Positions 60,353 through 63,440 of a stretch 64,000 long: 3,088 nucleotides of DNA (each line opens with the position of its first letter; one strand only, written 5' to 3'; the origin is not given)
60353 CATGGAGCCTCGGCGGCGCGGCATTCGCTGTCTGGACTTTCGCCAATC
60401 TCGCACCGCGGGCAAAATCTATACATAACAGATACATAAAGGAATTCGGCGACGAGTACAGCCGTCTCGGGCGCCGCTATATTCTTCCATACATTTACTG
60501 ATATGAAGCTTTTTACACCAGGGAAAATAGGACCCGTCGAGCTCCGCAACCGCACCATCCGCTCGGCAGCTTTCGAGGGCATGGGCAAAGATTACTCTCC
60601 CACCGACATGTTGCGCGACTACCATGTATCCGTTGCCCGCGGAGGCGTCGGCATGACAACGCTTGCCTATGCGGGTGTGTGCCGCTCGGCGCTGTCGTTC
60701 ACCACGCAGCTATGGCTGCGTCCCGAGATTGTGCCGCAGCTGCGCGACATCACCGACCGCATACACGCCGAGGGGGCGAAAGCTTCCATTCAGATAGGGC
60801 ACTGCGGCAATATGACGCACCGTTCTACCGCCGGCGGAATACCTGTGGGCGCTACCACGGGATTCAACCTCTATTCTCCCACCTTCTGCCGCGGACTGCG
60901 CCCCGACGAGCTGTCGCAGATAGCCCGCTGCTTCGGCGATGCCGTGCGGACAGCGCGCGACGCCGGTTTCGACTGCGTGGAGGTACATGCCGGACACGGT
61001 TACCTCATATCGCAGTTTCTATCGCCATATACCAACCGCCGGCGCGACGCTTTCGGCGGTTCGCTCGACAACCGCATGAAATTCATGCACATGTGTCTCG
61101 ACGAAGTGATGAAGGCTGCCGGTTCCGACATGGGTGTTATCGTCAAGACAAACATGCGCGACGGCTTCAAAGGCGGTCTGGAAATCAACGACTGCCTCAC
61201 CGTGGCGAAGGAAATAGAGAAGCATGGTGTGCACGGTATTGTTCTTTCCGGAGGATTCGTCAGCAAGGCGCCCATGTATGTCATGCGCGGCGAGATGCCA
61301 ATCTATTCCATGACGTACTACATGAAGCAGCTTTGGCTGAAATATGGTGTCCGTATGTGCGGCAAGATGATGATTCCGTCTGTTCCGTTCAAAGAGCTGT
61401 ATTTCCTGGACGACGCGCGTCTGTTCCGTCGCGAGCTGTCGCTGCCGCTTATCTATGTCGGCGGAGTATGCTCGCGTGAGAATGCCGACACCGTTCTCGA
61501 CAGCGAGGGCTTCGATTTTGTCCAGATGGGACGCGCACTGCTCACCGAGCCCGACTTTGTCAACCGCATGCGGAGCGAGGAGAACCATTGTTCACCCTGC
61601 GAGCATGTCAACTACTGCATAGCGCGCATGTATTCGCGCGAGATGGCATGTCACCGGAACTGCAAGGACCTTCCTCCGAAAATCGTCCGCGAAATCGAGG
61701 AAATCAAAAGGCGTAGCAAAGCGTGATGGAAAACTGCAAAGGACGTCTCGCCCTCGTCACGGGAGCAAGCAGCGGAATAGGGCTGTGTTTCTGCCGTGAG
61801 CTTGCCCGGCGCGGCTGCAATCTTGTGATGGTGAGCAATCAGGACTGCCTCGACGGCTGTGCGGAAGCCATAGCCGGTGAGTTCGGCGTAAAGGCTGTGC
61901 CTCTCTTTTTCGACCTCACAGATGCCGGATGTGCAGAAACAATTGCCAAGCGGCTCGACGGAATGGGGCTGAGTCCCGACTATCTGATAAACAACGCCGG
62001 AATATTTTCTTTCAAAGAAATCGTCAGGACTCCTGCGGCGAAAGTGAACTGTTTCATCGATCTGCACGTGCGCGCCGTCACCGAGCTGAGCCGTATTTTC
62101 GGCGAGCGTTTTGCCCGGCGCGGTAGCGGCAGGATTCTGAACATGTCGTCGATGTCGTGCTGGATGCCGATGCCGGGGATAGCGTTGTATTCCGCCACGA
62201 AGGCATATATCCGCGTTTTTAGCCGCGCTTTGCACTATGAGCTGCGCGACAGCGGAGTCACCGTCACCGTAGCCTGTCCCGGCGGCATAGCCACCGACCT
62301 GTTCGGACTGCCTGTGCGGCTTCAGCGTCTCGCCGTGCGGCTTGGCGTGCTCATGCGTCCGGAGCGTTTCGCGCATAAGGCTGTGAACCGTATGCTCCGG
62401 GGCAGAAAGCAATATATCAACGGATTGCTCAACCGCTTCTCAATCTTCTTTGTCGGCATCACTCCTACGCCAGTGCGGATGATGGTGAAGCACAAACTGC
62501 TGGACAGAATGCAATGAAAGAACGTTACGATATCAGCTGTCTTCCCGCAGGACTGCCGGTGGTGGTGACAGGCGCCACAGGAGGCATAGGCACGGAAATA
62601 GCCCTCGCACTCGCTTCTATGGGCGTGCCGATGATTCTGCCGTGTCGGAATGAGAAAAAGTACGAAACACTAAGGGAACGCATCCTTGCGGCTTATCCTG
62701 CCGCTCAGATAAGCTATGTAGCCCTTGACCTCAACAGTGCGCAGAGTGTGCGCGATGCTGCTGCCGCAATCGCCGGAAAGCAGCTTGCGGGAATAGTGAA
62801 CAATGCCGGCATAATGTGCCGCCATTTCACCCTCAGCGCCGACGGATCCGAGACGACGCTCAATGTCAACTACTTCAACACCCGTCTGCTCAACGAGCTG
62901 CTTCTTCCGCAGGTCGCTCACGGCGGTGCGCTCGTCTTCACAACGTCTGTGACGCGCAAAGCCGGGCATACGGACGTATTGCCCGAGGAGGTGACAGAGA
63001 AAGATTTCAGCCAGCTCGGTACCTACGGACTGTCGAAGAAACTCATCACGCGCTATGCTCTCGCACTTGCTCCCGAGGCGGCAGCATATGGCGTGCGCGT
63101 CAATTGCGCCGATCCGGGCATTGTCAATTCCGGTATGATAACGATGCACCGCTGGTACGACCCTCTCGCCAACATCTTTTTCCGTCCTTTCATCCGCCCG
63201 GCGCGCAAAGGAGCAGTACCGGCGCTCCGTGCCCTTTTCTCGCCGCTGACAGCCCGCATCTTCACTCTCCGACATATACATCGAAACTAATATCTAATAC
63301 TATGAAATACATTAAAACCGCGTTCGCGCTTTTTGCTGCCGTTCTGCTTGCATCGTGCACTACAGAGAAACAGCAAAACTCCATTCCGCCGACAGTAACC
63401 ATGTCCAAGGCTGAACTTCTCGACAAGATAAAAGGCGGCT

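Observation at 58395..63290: Steroid 5-alpha-reductase + Old Yellow Enzyme + two SDR operon with a divergent sigma-54 activator: candidate bile-acid 3-oxo-delta4 reduction / iso(allo) bile acid cluster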

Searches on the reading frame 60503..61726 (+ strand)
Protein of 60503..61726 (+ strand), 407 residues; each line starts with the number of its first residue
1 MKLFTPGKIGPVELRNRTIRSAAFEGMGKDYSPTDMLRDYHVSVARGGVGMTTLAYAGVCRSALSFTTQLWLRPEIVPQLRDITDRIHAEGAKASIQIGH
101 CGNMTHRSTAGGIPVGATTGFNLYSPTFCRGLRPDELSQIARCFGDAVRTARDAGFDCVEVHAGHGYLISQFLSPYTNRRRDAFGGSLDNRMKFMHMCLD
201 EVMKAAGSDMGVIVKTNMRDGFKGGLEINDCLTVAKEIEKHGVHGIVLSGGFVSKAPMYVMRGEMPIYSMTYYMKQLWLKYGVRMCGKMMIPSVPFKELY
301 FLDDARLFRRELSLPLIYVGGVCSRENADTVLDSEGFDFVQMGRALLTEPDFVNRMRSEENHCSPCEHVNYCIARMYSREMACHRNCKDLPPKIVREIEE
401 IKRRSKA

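Call 3: search_protein_families(library=pfam, proteins=[window:60503-61726:+], max_evalue=0.001)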
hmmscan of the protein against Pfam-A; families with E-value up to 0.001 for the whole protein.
window:60503-61726:+ (407 aa): 2 families
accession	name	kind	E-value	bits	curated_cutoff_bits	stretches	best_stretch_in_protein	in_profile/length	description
PF00724.26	Oxidored_FMN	-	3.2e-51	175.1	27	2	2-241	1-253/342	NADH:flavin oxidoreductase / NADH oxidase family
PF01207.24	Dus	-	0.00018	21.1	20.4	0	309-365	180-239/311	Dihydrouridine synthase (Dus)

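Call 4: search_protein_families(library=ncbifam, proteins=[window:60503-61726:+], max_evalue=0.001)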
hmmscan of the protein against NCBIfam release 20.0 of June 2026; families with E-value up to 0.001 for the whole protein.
window:60503-61726:+ (407 aa): 8 families
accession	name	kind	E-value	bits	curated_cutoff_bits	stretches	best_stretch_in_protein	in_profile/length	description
NF041087.1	bile_acid_BaiCD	equivalog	2.3e-57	194.5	825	2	2-259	3-261/642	bile acid Fe-S flavoenzyme BaiCD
TIGR03997.1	mycofact_OYE_2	equivalog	1.2e-51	175.9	793.15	2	2-244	1-244/645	mycofactocin system FadH/OYE family oxidoreductase 2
NF010047.0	PRK13523.1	equivalog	3e-42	144.8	431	1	1-263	3-263/339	NADPH dehydrogenase NamA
NF045592.1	bili_reduct_N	equivalog_domain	1.5e-38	132.9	425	2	2-246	1-247/363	bilirubin reductase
NF006101.0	PRK08255.1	equivalog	7.1e-37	126.9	1078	1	3-256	399-665/768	bifunctional salicylyl-CoA 5-hydroxylase/oxidoreductase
NF045599.1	bili_reduct_long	exception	8.5e-37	126.7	750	2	4-247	2-251/641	bilirubin reductase, long form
NF007899.0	PRK10605.1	subfamily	5.2e-32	111.5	403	1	2-212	5-233/365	N-ethylmaleimide reductase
TIGR03996.1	mycofact_OYE_1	hypoth_equivalog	3.2e-15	55.7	627.9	2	36-210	35-205/633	mycofactocin system FadH/OYE family oxidoreductase 1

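Call 15: search_solved_structures(query=window:60503-61723:+, max_evalue=1e-10, show_alignments=1)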
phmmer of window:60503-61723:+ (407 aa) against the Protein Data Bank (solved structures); distinct sequences matched with E-value up to 1e-10: 136 (the best 60 are shown).
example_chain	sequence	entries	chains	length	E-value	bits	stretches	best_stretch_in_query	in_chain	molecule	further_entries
3krz_A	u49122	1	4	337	5.1e-34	121.3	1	4-247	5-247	NADH:flavin oxidoreductase/NADH oxidase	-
3kru_A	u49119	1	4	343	5.4e-34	121.2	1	4-247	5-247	NADH:flavin oxidoreductase/NADH oxidase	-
5nux_A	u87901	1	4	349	7e-33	117.5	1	3-254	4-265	Chromate reductase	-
3hf3_A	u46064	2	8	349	7.8e-33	117.4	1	3-252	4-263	Chromate reductase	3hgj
8uaj_A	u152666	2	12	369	1e-32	117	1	3-252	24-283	NADPH dehydrogenase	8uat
5ogt_A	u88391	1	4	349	1.3e-32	116.6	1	3-254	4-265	Chromate reductase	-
3gr7_A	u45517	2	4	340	4.2e-32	115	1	3-263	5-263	NADPH dehydrogenase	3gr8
7o0t_A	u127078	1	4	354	1.3e-31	113.3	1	3-254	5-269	NADH:flavin oxidoreductase/NADH oxidase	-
1z41_A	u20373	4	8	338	1.3e-30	110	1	2-263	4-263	Probable NADH-dependent flavin oxidoreductase yqjM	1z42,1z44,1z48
9iuv_A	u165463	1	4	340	4.7e-30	108.2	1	3-264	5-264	NADPH dehydrogenase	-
8x0j_A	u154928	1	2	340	1.2e-29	106.9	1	3-263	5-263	NADPH dehydrogenase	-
6gi8_A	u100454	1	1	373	9.6e-29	103.9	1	2-246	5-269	Pentaerythritol tetranitrate reductase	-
6gi9_A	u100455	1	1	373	2e-28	102.8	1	2-246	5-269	Pentaerythritol tetranitrate reductase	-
3p67_A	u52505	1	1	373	2.4e-28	102.6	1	2-246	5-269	Pentaerythritol tetranitrate reductase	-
5lgx_A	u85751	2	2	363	2.6e-28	102.5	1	2-247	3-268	Pentaerythritol tetranitrate reductase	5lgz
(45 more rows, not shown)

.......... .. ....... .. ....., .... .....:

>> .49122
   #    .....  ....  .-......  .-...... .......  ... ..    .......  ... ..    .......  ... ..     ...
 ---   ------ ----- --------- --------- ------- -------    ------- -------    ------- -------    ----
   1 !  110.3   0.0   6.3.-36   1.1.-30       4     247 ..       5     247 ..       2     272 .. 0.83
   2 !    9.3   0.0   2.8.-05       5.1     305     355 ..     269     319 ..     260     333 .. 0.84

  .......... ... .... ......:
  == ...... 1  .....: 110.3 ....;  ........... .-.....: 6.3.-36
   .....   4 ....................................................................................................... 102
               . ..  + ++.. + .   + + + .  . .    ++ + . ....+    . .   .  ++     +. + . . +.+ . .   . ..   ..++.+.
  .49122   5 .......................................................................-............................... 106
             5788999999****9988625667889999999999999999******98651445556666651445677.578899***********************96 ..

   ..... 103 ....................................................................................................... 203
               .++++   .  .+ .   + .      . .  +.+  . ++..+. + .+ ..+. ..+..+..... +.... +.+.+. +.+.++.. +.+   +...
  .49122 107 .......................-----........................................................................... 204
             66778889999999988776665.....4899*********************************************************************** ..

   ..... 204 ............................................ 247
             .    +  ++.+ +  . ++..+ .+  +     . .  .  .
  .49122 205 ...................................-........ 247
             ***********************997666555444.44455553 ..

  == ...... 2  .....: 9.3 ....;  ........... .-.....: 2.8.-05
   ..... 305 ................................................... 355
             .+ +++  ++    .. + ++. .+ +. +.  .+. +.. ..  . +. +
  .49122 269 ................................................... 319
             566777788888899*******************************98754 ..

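Call 60: find_encoding_contigs(protein=window:60503-61726:+, flank=8000, max_places=5)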
Protein window:60503-61726:+ (407 aa): 4 contigs read that carry it; 2 places shown.
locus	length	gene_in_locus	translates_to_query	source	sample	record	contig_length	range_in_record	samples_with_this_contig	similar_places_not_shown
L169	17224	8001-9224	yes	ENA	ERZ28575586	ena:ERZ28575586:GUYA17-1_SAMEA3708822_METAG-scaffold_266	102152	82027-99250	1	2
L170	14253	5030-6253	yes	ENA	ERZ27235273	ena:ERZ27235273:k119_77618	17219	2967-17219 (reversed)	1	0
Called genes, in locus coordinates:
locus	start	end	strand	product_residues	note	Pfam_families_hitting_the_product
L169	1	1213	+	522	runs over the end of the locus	PF13290:CHB_HEX_C_1, PF13287:Fn3_assoc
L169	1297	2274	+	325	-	PF03372:Exo_endo_phos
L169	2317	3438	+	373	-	-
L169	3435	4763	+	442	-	PF13685:Fe-ADH_2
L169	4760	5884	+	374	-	-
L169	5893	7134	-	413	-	PF00158:Sigma54_activat, PF14532:Sigma54_activ_2, PF07728:AAA_5 (faint), PF25601:AAA_lid_14, PF02954:HTH_8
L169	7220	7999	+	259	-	PF02544:Steroid_dh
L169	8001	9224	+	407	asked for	PF00724:Oxidored_FMN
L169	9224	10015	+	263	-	PF00106:adh_short, PF08659:KR (weak), PF13561:adh_short_C2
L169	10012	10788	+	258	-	PF00106:adh_short, PF01370:Epimerase (weak), PF08659:KR, PF13561:adh_short_C2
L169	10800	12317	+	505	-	PF03747:ADP_ribosyl_GH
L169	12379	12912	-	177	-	PF01558:POR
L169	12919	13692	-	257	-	PF02775:TPP_enzyme_C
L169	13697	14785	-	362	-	PF01855:POR_N, PF02780:Transketolase_C, PF17147:PFOR_II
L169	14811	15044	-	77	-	PF13534:Fer4_17 (faint), PF25160:LdpA_Fe-S-bd (faint), PF00037:Fer4 (weak), PF13237:Fer4_10, PF14697:Fer4_21, PF12838:Fer4_7, PF13187:Fer4_9, PF00037:Fer4 (weak), +5 more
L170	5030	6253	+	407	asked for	PF00724:Oxidored_FMN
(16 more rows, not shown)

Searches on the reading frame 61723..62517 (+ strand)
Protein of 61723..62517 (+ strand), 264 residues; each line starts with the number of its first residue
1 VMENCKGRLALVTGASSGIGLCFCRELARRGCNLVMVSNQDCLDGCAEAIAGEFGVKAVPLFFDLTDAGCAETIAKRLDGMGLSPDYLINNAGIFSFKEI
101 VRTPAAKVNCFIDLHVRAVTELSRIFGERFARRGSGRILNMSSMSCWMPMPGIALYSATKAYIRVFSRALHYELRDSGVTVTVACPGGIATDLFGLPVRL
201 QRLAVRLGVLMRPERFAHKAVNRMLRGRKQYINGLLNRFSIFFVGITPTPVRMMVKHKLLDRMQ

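Call 3: search_protein_families(library=pfam, proteins=[window:61723-62517:+], max_evalue=0.001)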
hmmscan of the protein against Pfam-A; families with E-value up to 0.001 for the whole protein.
window:61723-62517:+ (264 aa): 3 families
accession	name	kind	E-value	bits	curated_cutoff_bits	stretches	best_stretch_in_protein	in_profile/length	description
PF00106.31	adh_short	-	2.5e-37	128.7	26.6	1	9-193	2-186/195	short chain dehydrogenase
PF13561.12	adh_short_C2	-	2.3e-24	86.7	27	1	14-193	1-180/236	Enoyl-(Acyl carrier protein) reductase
PF08659.16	KR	-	5.3e-06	26.9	22.6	1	11-170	4-163/180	KR domain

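Call 4: search_protein_families(library=ncbifam, proteins=[window:61723-62517:+], max_evalue=0.001)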
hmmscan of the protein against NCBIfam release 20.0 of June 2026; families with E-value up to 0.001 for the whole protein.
window:61723-62517:+ (264 aa): 209 families (the best 25 are shown)
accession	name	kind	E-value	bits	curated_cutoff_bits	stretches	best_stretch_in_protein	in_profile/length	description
NF004514.1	PRK05855.1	equivalog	1e-36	126.7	455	1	3-193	309-500/578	SDR family oxidoreductase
NF040690.1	mycolate_SDR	equivalog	2.4e-36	125.5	380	1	8-263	9-264/265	mycolate reductase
NF005878.0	PRK07825.1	subfamily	1e-30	107.1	287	1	2-194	4-192/278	short chain dehydrogenase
NF006565.0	PRK09072.1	equivalog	7.3e-28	97.8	238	1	6-257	4-251/265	SDR family oxidoreductase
NF005559.1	PRK07231.1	subfamily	3.3e-27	95.6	215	1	5-194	2-191/249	glucose 1-dehydrogenase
NF004778.0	PRK06124.1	equivalog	1.6e-26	93.3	303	1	6-192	10-196/256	SDR family oxidoreductase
NF009466.0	PRK12826.1-2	subfamily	1.8e-26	93.1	222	1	8-202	4-200/248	3-oxoacyl-ACP reductase FabG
NF005672.0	PRK07454.1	equivalog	3.8e-26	91.7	234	1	6-195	5-194/241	SDR family oxidoreductase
TIGR01963.1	PHB_DH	subfamily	7.5e-26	90.9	307.05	1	8-193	2-187/255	3-hydroxybutyrate dehydrogenase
NF005806.0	PRK07666.1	equivalog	1.4e-25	90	286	1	1-194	1-194/239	3-ketoacyl-ACP reductase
NF004198.0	PRK05653.1-3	equivalog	2.6e-25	89.3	296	1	2-193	2-193/248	3-oxoacyl-ACP reductase FabG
NF004197.0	PRK05653.1-1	equivalog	2.9e-25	89.3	332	1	3-218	3-222/249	3-oxoacyl-ACP reductase FabG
TIGR01830.1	3oxo_ACP_reduc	equivalog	3.7e-25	89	297.75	1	10-193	1-185/239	3-oxoacyl-[acyl-carrier-protein] reductase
NF006123.0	PRK08267.1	equivalog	5.8e-25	88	261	1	11-259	6-256/261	SDR family oxidoreductase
NF009464.0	PRK12824.1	subfamily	6e-25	88.3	269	1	8-193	3-189/245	3-oxoacyl-ACP reductase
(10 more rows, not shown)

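Call 33: search_solved_structures(query=window:61726-62514:+, max_evalue=1e-15)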
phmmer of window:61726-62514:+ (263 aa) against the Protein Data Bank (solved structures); distinct sequences matched with E-value up to 1e-15: 66 (the best 60 are shown).
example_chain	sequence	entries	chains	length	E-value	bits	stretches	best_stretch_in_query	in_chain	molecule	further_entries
4bmv_A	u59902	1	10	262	3e-25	92.5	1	9-194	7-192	SHORT-CHAIN DEHYDROGENASE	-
6zdz_A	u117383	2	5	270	1.1e-23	87.4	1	8-193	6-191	alcohol dehydrogenase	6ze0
1i01_A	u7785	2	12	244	7.6e-23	84.6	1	3-194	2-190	BETA-KETOACYL [ACP] REDUCTASE | 3-oxoacyl-[acyl-carrier protein] reductase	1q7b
1q7c_A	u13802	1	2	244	2.8e-22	82.8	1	3-194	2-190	3-oxoacyl-[acyl-carrier protein] reductase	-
3ftp_A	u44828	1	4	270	4.1e-22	82.2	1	7-233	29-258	3-oxoacyl-[acyl-carrier protein] reductase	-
6t77_A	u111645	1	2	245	4.5e-22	82.1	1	5-216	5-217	3-oxoacyl-ACP reductase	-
3ai1_A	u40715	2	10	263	2.8e-21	79.5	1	5-190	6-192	NADPH-sorbose reductase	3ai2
6wpr_A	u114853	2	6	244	3.5e-21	79.2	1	7-234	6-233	3-oxoacyl-[acyl-carrier-protein] reductase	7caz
6t60_A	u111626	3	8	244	3.7e-21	79.1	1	7-234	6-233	3-oxoacyl-(Acyl-carrier-protein) reductase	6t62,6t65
6uds_A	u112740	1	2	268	4.6e-21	78.8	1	7-234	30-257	3-oxoacyl-(Acyl-carrier-protein) reductase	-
3wtc_A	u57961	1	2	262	1.2e-20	77.4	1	4-194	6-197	Putative oxidoreductase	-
6t5x_A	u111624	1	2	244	1.2e-20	77.4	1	5-194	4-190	3-oxoacyl-[acyl-carrier-protein] reductase FabG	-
6t7m_A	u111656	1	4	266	1.4e-20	77.2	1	5-194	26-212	3-oxoacyl-[acyl-carrier-protein] reductase FabG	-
3tzh_A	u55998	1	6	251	2.3e-20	76.5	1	3-201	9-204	3-oxoacyl-[acyl-carrier protein] reductase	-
5end_A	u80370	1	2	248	3.2e-20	76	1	3-201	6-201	3-oxoacyl-[acyl-carrier-protein] reductase FabG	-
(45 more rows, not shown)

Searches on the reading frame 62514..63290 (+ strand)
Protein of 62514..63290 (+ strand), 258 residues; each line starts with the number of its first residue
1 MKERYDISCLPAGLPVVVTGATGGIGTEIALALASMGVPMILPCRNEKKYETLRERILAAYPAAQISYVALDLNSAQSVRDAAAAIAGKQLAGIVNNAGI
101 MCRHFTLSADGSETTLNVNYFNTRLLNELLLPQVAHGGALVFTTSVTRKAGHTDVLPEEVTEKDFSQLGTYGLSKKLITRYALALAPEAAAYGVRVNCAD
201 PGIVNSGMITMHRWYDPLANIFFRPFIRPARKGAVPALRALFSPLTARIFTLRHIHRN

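Call 3: search_protein_families(library=pfam, proteins=[window:62514-63290:+], max_evalue=0.001)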
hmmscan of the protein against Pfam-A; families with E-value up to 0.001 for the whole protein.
window:62514-63290:+ (258 aa): 4 families
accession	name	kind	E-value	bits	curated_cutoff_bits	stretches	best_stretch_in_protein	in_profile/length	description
PF00106.31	adh_short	-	3.4e-25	89.1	26.6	1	16-209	3-187/195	short chain dehydrogenase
PF13561.12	adh_short_C2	-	1.2e-17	64.8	27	1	20-210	1-182/236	Enoyl-(Acyl carrier protein) reductase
PF08659.16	KR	-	4.9e-08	33.5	22.6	1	16-109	3-100/180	KR domain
PF01370.27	Epimerase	-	1.1e-06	28.6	20.9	1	16-190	1-161/240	NAD dependent epimerase/dehydratase family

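Call 4: search_protein_families(library=ncbifam, proteins=[window:62514-63290:+], max_evalue=0.001)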
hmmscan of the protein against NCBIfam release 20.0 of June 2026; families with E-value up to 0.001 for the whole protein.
window:62514-63290:+ (258 aa): 183 families (the best 25 are shown)
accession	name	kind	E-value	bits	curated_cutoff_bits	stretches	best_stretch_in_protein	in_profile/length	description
NF004846.0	PRK06197.1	subfamily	5.5e-25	88.2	268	1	14-244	17-254/306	oxidoreductase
NF004513.0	PRK05854.1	subfamily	2.7e-23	82.4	282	1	15-208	17-215/314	SDR family oxidoreductase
NF004845.0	PRK06196.1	subfamily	2.1e-21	76.6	414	1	14-206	30-219/320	oxidoreductase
NF006509.0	PRK08945.1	equivalog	1.8e-18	66.6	269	1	16-208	16-203/248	YciK family oxidoreductase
NF005559.1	PRK07231.1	subfamily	7e-18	65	215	1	15-210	6-192/249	glucose 1-dehydrogenase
NF009466.0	PRK12826.1-2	subfamily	2.4e-17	63.3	222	1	16-210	6-193/248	3-oxoacyl-ACP reductase FabG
NF005672.0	PRK07454.1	equivalog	9.8e-17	60.9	234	1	16-208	9-192/241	SDR family oxidoreductase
NF047420.2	EF_P_mod_YmfI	equivalog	1.9e-16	60.5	238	1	16-210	2-184/236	elongation factor P 5-aminopentanone reductase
NF009092.0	PRK12428.1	subfamily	3.8e-15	56.2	242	1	16-208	8-195/261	coniferyl-alcohol dehydrogenase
NF005681.0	PRK07478.1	subfamily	2e-14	53.6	267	1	16-210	9-196/254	SDR family oxidoreductase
NF004200.0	PRK05653.1-5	equivalog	4.7e-14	52.5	273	1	16-211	5-193/242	3-oxoacyl-ACP reductase FabG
NF005402.0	PRK06949.1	equivalog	5.4e-14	52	358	1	16-212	12-207/260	SDR family oxidoreductase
NF004825.0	PRK06181.1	equivalog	6.2e-14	51.9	215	1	16-152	9-149/268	SDR family oxidoreductase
NF040690.1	mycolate_SDR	equivalog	7.2e-14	51.8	380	1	16-206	11-191/265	mycolate reductase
TIGR01830.1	3oxo_ACP_reduc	equivalog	1e-13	51.6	297.75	1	16-209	1-186/239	3-oxoacyl-[acyl-carrier-protein] reductase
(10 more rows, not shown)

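Call 34: search_solved_structures(query=window:62514-63287:+, max_evalue=1e-12)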
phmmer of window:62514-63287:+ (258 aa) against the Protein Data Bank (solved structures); distinct sequences matched with E-value up to 1e-12: 1.
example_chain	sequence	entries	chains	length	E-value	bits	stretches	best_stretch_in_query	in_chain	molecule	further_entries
3rd5_A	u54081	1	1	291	4.2e-13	52.5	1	14-203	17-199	MYPAA.01249.C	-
